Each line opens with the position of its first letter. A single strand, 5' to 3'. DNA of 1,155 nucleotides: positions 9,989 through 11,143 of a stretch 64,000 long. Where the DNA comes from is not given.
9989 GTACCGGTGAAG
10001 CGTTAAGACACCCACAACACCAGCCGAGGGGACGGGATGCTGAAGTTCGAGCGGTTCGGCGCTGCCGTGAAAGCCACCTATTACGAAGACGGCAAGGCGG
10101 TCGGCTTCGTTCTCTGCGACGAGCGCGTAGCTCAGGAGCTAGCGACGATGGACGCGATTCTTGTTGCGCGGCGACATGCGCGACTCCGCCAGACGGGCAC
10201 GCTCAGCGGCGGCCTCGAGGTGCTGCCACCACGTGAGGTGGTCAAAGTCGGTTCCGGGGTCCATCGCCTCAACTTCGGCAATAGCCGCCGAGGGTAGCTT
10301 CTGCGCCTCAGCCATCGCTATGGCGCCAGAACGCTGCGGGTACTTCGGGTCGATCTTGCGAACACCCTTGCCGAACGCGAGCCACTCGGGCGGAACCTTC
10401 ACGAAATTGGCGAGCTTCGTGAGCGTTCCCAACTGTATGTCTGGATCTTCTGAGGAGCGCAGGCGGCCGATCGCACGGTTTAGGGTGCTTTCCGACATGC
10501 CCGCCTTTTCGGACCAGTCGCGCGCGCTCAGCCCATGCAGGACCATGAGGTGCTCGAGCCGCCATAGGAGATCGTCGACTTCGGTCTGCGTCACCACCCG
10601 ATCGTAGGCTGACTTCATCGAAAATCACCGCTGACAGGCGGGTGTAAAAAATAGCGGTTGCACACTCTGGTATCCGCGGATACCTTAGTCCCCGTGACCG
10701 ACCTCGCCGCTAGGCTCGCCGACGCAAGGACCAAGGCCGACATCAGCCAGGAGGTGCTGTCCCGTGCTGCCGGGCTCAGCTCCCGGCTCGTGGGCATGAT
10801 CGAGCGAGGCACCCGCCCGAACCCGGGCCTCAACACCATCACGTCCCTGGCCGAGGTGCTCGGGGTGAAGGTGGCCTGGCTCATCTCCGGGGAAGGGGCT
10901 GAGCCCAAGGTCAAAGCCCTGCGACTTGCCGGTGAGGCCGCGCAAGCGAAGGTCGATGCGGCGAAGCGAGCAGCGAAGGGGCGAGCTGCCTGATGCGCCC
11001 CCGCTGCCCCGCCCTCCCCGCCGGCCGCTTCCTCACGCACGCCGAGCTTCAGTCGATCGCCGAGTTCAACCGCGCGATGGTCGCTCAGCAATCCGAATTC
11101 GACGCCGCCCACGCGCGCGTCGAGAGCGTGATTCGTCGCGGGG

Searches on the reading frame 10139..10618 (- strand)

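Call 69: search_protein_families(library=pfam, proteins=[window:10139-10618:-], max_evalue=0.01)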
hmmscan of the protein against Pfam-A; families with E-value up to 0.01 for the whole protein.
window:10139-10618:- (159 aa): 1 family
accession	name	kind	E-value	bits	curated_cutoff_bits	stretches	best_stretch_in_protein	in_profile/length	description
PF01381.28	HTH_3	-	0.0024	18.3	23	0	25-80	5-55/55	Helix-turn-helix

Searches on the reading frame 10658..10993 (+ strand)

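Call 69: search_protein_families(library=pfam, proteins=[window:10658-10993:+], max_evalue=0.01)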
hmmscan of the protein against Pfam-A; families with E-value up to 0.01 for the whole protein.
window:10658-10993:+ (111 aa): 3 families
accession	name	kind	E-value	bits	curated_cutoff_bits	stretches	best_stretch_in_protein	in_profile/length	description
PF01381.28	HTH_3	-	1.3e-10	41.5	23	1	20-75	1-55/55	Helix-turn-helix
PF13560.12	HTH_31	-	1.7e-09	38.3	27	1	15-71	1-57/64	Helix-turn-helix domain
PF12844.13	HTH_19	-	1.4e-05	25.3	30.2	1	18-80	2-63/64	Helix-turn-helix domain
